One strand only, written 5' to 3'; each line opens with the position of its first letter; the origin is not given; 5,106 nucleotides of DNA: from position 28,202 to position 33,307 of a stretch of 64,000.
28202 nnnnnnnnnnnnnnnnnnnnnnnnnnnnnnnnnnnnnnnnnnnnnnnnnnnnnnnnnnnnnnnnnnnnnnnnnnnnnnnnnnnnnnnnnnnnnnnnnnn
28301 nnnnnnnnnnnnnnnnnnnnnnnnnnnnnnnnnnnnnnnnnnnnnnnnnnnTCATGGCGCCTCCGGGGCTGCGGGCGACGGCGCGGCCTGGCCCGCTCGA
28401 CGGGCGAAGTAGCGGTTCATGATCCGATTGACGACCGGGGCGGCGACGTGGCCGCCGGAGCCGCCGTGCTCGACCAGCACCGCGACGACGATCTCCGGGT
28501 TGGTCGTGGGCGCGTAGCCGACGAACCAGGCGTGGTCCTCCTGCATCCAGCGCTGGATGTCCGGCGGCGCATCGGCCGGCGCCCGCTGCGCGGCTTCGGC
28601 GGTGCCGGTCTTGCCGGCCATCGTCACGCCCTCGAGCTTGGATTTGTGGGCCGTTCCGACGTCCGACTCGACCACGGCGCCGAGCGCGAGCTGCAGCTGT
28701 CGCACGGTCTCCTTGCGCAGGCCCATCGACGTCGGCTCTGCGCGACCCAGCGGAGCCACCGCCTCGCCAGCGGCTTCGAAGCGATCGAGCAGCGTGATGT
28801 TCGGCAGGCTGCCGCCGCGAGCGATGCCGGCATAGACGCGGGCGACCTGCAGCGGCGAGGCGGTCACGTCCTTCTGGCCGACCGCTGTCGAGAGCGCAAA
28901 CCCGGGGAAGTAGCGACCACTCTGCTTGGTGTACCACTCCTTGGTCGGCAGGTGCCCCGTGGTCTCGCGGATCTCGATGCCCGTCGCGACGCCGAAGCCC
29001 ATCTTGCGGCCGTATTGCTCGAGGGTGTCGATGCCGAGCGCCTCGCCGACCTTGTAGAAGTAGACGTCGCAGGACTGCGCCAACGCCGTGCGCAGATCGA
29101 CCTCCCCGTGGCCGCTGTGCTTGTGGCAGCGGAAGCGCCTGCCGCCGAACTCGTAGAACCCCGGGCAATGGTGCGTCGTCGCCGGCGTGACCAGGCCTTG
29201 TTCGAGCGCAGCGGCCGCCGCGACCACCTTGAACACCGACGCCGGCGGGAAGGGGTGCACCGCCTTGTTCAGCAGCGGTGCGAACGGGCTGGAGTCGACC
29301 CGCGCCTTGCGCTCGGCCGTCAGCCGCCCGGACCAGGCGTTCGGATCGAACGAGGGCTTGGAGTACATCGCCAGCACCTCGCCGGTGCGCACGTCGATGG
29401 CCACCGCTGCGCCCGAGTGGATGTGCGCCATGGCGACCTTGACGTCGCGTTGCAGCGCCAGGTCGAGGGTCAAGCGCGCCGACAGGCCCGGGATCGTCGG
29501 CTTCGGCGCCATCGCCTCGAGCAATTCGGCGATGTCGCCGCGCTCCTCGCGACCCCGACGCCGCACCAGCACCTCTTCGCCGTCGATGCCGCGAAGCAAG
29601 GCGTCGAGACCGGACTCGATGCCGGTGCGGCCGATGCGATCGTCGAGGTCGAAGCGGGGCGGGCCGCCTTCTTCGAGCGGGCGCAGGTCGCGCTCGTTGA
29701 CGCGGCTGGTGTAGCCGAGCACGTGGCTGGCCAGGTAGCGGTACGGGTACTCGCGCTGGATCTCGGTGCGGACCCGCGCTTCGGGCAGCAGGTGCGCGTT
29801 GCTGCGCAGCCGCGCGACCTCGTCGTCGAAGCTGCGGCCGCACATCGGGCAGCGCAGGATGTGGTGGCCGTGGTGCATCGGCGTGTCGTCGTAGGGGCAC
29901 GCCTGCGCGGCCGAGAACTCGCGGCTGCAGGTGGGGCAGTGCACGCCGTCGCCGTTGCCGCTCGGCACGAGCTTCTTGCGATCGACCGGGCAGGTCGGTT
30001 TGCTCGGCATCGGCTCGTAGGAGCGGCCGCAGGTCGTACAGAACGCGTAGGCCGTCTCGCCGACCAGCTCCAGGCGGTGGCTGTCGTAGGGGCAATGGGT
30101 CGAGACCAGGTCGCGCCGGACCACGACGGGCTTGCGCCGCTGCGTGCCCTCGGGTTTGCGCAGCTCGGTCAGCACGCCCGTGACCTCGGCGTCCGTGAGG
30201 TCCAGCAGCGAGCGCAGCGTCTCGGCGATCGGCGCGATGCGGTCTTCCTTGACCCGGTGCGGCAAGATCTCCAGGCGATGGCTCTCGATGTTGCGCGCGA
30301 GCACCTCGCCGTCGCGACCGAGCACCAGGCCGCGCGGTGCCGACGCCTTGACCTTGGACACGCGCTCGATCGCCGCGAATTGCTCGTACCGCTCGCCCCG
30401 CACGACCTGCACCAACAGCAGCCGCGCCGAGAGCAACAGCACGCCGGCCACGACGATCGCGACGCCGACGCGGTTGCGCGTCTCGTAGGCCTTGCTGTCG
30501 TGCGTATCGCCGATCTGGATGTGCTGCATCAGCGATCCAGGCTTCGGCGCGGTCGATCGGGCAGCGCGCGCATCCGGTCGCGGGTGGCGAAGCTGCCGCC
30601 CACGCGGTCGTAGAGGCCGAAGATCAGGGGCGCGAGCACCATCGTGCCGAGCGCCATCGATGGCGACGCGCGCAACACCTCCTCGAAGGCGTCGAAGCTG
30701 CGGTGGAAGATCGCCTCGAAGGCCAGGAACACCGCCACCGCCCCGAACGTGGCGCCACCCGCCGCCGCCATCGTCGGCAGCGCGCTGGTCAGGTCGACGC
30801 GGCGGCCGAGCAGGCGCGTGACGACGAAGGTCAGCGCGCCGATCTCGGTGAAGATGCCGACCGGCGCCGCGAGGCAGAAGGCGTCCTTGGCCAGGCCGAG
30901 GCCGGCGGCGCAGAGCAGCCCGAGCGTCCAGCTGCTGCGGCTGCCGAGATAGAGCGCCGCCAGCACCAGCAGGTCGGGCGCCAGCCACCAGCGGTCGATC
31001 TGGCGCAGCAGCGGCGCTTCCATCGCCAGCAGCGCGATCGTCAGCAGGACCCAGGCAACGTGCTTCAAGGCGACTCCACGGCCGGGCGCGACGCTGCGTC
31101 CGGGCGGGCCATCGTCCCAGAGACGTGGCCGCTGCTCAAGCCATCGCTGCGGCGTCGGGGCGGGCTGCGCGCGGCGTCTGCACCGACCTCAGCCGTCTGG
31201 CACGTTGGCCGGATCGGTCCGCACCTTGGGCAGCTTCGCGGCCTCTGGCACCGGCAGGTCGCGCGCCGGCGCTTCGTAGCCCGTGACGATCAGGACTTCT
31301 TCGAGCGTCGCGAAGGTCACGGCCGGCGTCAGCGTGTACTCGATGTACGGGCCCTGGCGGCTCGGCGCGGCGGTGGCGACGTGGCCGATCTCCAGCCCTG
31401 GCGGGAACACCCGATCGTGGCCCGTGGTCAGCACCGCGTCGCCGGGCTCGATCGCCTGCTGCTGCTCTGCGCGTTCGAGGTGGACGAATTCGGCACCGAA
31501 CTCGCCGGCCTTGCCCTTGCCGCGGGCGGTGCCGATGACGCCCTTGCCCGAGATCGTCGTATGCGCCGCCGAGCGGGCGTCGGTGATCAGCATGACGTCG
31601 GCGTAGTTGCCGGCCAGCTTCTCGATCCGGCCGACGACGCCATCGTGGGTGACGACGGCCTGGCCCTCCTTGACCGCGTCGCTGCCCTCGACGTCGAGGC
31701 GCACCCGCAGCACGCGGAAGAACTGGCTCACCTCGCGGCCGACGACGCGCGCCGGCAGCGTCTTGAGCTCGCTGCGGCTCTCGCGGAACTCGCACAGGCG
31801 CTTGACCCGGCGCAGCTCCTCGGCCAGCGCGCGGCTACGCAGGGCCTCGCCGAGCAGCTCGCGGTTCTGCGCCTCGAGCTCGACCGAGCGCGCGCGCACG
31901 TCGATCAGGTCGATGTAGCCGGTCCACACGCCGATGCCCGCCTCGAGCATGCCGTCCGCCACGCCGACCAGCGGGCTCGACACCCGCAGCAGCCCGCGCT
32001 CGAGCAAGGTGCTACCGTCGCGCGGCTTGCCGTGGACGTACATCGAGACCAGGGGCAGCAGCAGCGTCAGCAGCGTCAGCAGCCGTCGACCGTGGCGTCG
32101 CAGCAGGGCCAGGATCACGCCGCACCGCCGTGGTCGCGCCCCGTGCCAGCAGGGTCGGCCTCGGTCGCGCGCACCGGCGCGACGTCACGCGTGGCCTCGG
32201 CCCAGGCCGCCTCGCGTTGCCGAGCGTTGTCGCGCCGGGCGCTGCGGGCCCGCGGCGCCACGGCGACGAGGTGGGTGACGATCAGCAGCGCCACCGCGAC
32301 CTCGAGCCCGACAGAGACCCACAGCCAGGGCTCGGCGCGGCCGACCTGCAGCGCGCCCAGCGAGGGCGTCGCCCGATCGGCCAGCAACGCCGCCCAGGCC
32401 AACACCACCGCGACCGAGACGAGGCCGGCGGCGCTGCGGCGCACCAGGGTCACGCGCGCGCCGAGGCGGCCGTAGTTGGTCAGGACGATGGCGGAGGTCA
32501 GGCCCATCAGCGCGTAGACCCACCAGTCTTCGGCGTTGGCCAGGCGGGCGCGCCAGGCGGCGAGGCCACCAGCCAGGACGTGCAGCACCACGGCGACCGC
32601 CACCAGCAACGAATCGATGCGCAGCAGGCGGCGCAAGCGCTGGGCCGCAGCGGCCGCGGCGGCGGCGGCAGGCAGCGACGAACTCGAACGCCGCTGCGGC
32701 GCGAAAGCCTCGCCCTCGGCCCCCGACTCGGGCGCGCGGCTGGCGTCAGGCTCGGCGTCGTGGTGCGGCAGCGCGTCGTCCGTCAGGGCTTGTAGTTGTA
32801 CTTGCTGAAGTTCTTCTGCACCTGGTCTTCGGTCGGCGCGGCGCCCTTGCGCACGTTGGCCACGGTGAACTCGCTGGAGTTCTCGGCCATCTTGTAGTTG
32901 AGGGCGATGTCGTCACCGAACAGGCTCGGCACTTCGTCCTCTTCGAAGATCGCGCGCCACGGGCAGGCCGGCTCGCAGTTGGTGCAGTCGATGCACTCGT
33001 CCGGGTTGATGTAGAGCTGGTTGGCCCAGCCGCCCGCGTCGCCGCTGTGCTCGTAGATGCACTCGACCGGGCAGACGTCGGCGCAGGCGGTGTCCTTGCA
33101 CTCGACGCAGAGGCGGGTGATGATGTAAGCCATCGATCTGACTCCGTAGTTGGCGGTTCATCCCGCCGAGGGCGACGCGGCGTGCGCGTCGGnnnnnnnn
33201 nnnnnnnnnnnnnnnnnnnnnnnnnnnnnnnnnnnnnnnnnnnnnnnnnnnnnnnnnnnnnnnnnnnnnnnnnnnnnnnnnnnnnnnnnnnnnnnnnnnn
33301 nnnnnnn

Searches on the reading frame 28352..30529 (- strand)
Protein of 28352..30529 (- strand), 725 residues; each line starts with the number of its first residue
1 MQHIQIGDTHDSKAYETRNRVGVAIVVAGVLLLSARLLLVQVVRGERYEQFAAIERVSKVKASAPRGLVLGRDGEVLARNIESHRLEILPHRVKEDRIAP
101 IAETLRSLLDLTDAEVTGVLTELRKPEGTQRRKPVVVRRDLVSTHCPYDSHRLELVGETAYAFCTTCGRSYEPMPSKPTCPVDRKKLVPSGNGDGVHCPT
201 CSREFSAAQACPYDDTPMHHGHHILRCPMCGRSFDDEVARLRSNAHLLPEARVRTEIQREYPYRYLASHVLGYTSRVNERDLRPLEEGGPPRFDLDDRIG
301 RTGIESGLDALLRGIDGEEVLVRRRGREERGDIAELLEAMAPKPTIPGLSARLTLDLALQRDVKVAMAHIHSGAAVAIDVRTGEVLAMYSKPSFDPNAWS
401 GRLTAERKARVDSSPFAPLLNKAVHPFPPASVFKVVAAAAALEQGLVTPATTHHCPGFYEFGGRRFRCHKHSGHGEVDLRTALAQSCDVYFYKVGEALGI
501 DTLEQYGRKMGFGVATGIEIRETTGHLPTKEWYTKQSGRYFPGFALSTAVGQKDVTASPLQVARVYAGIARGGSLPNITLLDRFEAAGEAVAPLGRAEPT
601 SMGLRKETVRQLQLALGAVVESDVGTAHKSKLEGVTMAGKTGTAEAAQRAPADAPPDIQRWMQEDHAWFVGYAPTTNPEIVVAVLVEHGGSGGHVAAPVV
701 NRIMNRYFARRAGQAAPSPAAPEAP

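Call 12: search_protein_families(library=pfam, proteins=[window:28352-30529:-], max_evalue=0.001)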
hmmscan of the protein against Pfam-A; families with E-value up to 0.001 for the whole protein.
window:28352-30529:- (725 aa): 4 families
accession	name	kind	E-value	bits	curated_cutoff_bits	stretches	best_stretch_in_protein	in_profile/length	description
PF00905.27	Transpeptidase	-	7.2e-67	226.1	22.1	1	373-704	1-298/299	Penicillin binding protein transpeptidase domain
PF03717.20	PBP_dimer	-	4.5e-26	92.8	24.4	2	236-328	85-175/180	Penicillin-binding Protein dimerisation domain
PF04423.19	Rad50_zn_hook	-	6.2e-05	23.2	24.3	0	226-238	21-33/52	Rad50 zinc hook motif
PF24110.1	DUF7385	-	0.00069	19.7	28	0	225-242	27-44/72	Family of unknown function (DUF7385)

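Call 66: search_protein_families(library=ncbifam, proteins=[window:28352-30529:-], max_evalue=0.001)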
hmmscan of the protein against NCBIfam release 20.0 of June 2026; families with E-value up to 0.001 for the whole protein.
window:28352-30529:- (725 aa): 25 families
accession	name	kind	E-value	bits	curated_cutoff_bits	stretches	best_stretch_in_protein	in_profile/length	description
TIGR03423.1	pbp2_mrdA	equivalog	1.9e-157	525.4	455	2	235-709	122-592/593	penicillin-binding protein 2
NF008061.0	PRK10795.1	equivalog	2.3e-75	254.5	962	2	237-707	143-612/634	peptidoglycan DD-transpeptidase MrdA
TIGR02214.1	spoVD_pbp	equivalog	3.7e-62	210.6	688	2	297-708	164-555/636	stage V sporulation protein D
NF051842.1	PBP4_5_Efaec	equivalog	7.4e-40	136.9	700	1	246-649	242-618/668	penicillin-binding protein PBP4(5)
NF053573.1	PBP2_PenA_Neis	exception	4.5e-28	98.1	1105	1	297-705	185-558/572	peptidoglycan D,D-transpeptidase PBP2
NF011685.0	PRK15105.1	subfamily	9.6e-21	74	737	1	297-705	185-555/588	peptidoglycan glycosyltransferase FtsI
TIGR02074.1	PBP_1a_fam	subfamily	1.7e-19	70.1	508.75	1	371-707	258-532/535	PBP1A family penicillin-binding protein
NF000237.1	MECA_PBP2A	equivalog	2.8e-17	62.2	750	1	256-514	238-490/668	PBP2a family beta-lactam-resistant peptidoglycan transpeptidase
NF000406.1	MECB_PBP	exception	5.9e-17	61.3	1450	1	256-688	237-641/674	PBP2a family beta-lactam-resistant peptidoglycan transpeptidase MecB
NF038278.1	strep_PBP2B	exception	5.7e-16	58.1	975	2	508-707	481-674/678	penicillin-binding protein PBP2B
NF033378.1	MECD_PBP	exception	1.5e-15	56.5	1450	1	258-687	242-643/678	PBP2a family beta-lactam-resistant peptidoglycan transpeptidase MecD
NF000409.1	MECA_pure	exception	1.7e-15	56.6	1490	1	258-515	240-491/668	PBP2a family beta-lactam-resistant peptidoglycan transpeptidase MecA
NF000408.1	MECA2_pure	exception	6.5e-15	54.3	1525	1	258-515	240-491/668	PBP2a family beta-lactam-resistant peptidoglycan transpeptidase MecA2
NF000410.1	MECA1_pure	exception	7.5e-14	50.8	1480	1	258-514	239-488/666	PBP2a family beta-lactam-resistant peptidoglycan transpeptidase MecA1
NF000407.1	MECC_PBP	exception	2.6e-13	49.1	1500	1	254-579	233-545/665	PBP2a family beta-lactam-resistant peptidoglycan transpeptidase MecC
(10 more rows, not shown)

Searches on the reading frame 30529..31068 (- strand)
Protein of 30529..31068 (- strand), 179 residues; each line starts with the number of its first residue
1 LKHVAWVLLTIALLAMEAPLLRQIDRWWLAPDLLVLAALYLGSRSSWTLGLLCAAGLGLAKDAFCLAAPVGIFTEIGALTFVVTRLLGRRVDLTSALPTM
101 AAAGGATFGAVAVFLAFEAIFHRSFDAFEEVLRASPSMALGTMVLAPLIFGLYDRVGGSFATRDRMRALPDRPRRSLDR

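Call 12: search_protein_families(library=pfam, proteins=[window:30529-31068:-], max_evalue=0.001)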
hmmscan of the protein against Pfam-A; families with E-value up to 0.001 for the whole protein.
window:30529-31068:- (179 aa): 0 families

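Call 66: search_protein_families(library=ncbifam, proteins=[window:30529-31068:-], max_evalue=0.001)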
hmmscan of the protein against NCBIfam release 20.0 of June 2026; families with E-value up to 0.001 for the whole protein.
window:30529-31068:- (179 aa): 1 family
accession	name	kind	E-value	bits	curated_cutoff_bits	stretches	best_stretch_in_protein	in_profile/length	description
TIGR03426.1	shape_MreD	equivalog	4.8e-07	29.8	34.85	1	5-152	6-151/154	rod shape-determining protein MreD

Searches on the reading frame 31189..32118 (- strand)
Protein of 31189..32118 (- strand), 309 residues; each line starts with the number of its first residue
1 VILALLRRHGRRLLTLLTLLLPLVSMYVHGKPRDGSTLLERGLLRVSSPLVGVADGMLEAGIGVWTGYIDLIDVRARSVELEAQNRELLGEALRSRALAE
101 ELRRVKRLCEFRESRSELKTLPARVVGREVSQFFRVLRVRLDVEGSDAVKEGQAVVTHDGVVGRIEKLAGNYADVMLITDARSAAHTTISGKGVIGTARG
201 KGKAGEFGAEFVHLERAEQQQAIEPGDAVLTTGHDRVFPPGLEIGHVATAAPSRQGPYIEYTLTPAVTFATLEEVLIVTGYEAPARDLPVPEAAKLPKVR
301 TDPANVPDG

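Call 12: search_protein_families(library=pfam, proteins=[window:31189-32118:-], max_evalue=0.001)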
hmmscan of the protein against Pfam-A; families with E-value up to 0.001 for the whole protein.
window:31189-32118:- (309 aa): 2 families
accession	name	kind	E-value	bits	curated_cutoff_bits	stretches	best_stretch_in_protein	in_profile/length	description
PF04085.20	MreC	-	4e-28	98.5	28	1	125-279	1-147/147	Rod shape-determining protein MreC, barrel core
PF02699.20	YajC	-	6.8e-05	23.1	28.2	0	147-178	33-62/78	Preprotein translocase subunit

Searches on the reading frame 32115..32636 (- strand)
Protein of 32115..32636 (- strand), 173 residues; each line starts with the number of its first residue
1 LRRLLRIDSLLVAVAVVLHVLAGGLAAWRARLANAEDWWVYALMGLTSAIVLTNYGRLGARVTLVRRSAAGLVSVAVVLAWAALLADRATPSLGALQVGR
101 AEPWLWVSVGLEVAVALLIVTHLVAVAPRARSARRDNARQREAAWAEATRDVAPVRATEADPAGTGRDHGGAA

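Call 12: search_protein_families(library=pfam, proteins=[window:32115-32636:-], max_evalue=0.001)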
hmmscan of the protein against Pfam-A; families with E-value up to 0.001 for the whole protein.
window:32115-32636:- (173 aa): 0 families

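Call 66: search_protein_families(library=ncbifam, proteins=[window:32115-32636:-], max_evalue=0.001)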
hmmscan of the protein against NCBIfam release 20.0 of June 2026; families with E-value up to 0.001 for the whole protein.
window:32115-32636:- (173 aa): 0 families

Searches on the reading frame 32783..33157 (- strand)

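Call 85: search_protein_families(library=pfam, proteins=[window:32783-33157:-], max_evalue=0.00001)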
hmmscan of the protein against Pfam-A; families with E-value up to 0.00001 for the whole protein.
window:32783-33157:- (124 aa): 6 families
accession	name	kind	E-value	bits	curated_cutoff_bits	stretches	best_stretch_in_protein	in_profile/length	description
PF13237.11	Fer4_10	-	4.2e-08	33.4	25.5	0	11-66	3-53/53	4Fe-4S dicluster domain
PF12838.12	Fer4_7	-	8.6e-08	33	27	1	17-69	2-52/52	4Fe-4S dicluster domain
PF00037.32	Fer4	-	1.2e-07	31.7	21.1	1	49-70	2-23/24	4Fe-4S binding domain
PF12797.12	Fer4_2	-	1e-06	28.7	24.5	0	49-67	4-22/22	4Fe-4S binding domain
PF14697.11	Fer4_21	-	1.8e-06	28.4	35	0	50-69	3-25/59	4Fe-4S dicluster domain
PF13183.11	Fer4_8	-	3.6e-06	27.8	27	0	53-73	3-23/68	4Fe-4S dicluster domain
